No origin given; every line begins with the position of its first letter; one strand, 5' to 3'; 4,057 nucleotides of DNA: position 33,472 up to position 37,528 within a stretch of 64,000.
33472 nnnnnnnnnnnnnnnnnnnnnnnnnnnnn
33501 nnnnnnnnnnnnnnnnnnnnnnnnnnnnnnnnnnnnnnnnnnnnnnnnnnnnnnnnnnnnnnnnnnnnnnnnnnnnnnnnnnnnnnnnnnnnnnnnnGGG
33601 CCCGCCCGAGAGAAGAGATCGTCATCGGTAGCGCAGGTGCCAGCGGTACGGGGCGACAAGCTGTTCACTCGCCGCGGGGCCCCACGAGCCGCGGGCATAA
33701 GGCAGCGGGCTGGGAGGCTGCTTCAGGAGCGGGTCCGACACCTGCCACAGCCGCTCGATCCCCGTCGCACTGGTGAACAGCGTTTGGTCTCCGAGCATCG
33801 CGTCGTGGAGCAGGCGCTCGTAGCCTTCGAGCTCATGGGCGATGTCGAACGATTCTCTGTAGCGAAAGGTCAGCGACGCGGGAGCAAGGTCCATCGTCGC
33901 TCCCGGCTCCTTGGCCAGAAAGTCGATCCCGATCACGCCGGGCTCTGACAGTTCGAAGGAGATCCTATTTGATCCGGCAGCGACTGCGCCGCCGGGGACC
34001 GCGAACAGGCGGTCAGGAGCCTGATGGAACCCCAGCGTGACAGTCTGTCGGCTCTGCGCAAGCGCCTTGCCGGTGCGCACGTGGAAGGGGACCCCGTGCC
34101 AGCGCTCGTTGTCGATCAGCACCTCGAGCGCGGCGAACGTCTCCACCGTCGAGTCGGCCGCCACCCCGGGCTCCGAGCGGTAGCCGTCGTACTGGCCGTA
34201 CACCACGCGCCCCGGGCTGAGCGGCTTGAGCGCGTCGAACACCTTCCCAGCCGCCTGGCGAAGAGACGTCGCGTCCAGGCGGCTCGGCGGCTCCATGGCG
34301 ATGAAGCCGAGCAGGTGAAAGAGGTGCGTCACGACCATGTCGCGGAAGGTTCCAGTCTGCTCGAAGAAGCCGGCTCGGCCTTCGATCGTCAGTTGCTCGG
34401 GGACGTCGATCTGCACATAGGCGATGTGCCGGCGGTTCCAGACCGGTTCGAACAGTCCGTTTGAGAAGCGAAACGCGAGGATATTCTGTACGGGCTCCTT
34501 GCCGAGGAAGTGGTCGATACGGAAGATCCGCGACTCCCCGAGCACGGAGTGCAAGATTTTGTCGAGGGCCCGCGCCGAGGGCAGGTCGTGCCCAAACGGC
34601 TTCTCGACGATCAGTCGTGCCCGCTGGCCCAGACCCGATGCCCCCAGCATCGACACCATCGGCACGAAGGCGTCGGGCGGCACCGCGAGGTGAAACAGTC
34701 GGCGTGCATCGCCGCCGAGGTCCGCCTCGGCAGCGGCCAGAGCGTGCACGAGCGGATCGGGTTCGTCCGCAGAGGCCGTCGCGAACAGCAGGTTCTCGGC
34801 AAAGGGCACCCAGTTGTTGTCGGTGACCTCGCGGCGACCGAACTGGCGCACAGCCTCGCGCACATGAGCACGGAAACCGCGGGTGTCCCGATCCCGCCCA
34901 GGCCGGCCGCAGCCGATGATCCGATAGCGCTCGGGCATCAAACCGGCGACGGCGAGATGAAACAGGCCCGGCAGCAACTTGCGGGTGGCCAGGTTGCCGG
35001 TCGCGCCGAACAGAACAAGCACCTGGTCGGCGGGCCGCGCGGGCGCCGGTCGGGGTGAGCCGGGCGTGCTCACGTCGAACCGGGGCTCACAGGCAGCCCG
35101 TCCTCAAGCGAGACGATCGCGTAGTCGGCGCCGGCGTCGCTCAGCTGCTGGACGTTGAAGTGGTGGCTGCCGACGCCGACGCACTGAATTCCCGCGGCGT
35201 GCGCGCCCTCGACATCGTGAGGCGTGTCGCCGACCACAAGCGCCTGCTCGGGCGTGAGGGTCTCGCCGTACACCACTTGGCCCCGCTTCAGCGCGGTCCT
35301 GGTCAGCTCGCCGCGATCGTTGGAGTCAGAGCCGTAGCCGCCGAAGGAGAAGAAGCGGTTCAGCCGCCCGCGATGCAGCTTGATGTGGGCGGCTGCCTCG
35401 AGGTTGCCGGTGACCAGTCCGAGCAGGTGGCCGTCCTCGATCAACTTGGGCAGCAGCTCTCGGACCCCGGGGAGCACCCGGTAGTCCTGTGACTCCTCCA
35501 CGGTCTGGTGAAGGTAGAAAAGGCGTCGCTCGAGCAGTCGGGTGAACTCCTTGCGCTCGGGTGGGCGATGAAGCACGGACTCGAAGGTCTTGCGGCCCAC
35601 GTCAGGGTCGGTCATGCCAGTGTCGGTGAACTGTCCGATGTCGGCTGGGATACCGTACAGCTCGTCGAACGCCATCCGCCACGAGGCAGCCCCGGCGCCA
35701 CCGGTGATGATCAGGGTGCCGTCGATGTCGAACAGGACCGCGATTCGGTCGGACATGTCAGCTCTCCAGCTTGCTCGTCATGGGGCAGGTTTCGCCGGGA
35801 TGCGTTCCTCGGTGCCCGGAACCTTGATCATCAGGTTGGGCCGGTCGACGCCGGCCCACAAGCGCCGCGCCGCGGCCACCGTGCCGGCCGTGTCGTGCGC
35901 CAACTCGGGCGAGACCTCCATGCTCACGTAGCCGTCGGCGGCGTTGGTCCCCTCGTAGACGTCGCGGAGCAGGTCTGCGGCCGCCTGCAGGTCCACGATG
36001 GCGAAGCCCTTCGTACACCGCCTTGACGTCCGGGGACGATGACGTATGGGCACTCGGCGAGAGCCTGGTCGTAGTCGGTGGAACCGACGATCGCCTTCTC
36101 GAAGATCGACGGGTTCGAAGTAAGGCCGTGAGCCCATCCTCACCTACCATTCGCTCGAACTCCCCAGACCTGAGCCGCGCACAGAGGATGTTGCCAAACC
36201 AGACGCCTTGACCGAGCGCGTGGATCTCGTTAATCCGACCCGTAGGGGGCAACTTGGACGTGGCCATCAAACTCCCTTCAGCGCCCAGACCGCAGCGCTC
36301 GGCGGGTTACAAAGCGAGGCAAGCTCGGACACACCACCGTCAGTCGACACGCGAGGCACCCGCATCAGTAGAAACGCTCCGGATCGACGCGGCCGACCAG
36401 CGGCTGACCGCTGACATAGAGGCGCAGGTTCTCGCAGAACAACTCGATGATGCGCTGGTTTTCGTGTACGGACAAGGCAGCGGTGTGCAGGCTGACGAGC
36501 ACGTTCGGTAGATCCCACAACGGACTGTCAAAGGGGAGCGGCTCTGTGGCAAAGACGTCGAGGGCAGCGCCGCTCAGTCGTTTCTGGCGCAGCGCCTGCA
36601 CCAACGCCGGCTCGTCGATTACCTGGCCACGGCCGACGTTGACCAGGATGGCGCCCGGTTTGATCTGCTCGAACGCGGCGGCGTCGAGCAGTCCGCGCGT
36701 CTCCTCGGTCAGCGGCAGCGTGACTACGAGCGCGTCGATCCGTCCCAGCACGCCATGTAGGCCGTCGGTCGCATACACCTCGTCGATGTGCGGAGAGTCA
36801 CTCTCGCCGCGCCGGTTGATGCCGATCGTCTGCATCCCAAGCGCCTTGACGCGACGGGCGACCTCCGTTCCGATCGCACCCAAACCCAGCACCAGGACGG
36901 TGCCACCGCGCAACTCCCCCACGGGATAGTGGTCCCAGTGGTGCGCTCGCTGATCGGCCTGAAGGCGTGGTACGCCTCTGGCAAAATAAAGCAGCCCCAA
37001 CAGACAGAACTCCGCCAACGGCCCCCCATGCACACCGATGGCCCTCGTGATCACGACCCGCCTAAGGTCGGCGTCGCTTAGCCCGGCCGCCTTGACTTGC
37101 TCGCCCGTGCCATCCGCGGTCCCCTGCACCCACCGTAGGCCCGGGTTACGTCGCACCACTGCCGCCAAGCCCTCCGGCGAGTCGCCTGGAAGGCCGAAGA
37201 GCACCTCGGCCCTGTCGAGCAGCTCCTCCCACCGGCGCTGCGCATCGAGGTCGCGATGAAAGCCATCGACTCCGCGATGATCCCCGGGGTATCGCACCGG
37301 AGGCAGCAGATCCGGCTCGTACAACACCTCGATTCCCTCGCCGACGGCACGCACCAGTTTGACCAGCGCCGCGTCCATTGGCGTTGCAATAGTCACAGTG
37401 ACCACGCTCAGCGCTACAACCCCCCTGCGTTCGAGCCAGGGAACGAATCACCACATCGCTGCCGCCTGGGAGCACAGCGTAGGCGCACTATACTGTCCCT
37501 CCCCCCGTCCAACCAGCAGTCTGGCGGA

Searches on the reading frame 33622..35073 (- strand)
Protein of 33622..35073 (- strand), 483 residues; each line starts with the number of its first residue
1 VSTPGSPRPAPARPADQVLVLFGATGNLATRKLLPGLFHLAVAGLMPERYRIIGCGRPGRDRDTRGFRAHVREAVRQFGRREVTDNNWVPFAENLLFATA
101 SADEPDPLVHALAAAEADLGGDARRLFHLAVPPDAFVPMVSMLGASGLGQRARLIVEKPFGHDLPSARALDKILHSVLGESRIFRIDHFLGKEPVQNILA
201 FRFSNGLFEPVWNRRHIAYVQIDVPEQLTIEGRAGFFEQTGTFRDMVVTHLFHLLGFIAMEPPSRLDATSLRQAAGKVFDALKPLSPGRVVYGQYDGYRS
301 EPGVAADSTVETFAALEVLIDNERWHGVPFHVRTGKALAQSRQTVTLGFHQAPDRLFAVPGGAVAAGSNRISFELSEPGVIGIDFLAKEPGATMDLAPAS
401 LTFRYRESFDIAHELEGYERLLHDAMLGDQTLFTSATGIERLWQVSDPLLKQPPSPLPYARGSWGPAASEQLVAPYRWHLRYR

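Call 16: search_protein_families(library=pfam, proteins=[window:33622-35073:-])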
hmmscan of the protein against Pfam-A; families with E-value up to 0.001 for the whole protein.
window:33622-35073:- (483 aa): 2 families
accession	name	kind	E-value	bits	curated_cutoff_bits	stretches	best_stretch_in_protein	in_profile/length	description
PF02781.21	G6PD_C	-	7.7e-82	275.1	27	1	199-475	1-290/296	Glucose-6-phosphate dehydrogenase, C-terminal domain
PF00479.28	G6PD_N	-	4.7e-46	158.2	22.1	1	20-197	1-183/183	Glucose-6-phosphate dehydrogenase, NAD binding domain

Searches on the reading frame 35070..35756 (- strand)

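Call 16: search_protein_families(library=pfam, proteins=[window:35070-35756:-])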
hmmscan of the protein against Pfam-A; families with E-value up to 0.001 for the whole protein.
window:35070-35756:- (228 aa): 4 families
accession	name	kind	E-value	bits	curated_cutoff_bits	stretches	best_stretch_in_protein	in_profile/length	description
PF13419.12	HAD_2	-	8.4e-18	65.5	23.8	1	7-195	1-178/178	Haloacid dehalogenase-like hydrolase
PF00702.32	Hydrolase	-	4.3e-13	50.5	26.4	1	6-189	3-191/191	haloacid dehalogenase-like hydrolase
PF12710.13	HAD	-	8.7e-09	36.5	27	1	7-185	1-188/189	haloacid dehalogenase-like hydrolase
PF13242.12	Hydrolase_like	-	3.4e-08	33.7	22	1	166-214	18-69/75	HAD-hyrolase-like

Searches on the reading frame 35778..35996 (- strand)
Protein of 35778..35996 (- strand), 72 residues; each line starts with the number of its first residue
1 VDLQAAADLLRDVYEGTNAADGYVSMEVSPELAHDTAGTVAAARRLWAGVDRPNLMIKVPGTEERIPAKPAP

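Call 50: search_protein_families(library=pfam, max_evalue=0.001, proteins=[window:35778-35996:-])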
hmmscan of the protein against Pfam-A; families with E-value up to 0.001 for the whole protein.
window:35778-35996:- (72 aa): 1 family
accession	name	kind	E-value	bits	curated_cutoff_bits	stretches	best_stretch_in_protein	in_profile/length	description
PF00923.25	TAL_FSA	-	1.2e-17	64.6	27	1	2-68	65-123/285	Transaldolase/Fructose-6-phosphate aldolase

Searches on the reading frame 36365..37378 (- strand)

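Call 17: search_protein_families(library=pfam, proteins=[window:36365-37378:-])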
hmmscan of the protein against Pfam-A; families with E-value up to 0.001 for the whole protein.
window:36365-37378:- (337 aa): 2 families
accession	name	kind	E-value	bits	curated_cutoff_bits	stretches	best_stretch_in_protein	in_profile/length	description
PF02826.25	2-Hacid_dh_C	-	1.3e-53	181.4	25.1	1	129-300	4-178/178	D-isomer specific 2-hydroxyacid dehydrogenase, NAD binding domain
PF03446.21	NAD_binding_2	-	9e-05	23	21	1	162-268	3-112/161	NAD binding domain of 6-phosphogluconate dehydrogenase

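Call 58: search_protein_families(library=ncbifam, max_evalue=0.00001, proteins=[window:36365-37378:-])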
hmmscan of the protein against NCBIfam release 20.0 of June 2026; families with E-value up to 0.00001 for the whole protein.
window:36365-37378:- (337 aa): 21 families
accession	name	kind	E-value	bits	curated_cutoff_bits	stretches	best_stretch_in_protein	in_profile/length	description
NF041369.1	Dhydh_Halo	equivalog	2.7e-58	197.6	400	1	104-331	75-304/305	D-2-hydroxyacid dehydrogenase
NF005069.0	PRK06487.1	equivalog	2.4e-39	135.2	448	1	76-327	65-316/320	2-hydroxyacid dehydrogenase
TIGR01327.1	PGDH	equivalog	7.1e-39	134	454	1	121-311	99-289/525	phosphoglycerate dehydrogenase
NF009714.1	PRK13243.1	equivalog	3.7e-33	115.3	455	1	148-325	140-316/332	glyoxylate reductase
NF005387.0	PRK06932.1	equivalog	3.2e-31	108.5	492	1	141-322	130-310/314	2-hydroxyacid dehydrogenase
NF011938.0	PRK15409.1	equivalog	7.6e-29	100.7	492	1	107-306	89-292/324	glyoxylate/hydroxypyruvate reductase GhrB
NF008759.0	PRK11790.1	equivalog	1.5e-28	99.6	404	1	121-314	113-308/410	phosphoglycerate dehydrogenase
NF006263.0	PRK08410.1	equivalog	9.8e-28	97.4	389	1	152-324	139-309/311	D-2-hydroxyacid dehydrogenase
NF012013.0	PRK15469.1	equivalog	4.7e-27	94.8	403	1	122-337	100-312/312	glyoxylate/hydroxypyruvate reductase GhrA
NF000492.1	vanH_gen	exception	4.9e-22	78.4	540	1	121-279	102-255/312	D-lactate dehydrogenase VanH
NF005750.0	PRK07574.1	equivalog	1.3e-21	77.1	329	1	155-327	189-362/386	NAD-dependent formate dehydrogenase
NF005027.0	PRK06436.1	equivalog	3.5e-21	75.6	261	1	107-326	71-284/303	2-hydroxyacid dehydrogenase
NF000128.1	vanH-Sc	exception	1.9e-18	66.7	650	1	154-280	157-276/337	D-lactate dehydrogenase VanH-Sc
NF001309.0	PRK00257.1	equivalog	7.4e-17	61.4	434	1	156-312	114-268/379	4-phosphoerythronate dehydrogenase PdxB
NF000112.1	vanH-Amyco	exception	2.9e-15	56.4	625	1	123-305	133-323/348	VanH-AOV family D-lactate dehydrogenase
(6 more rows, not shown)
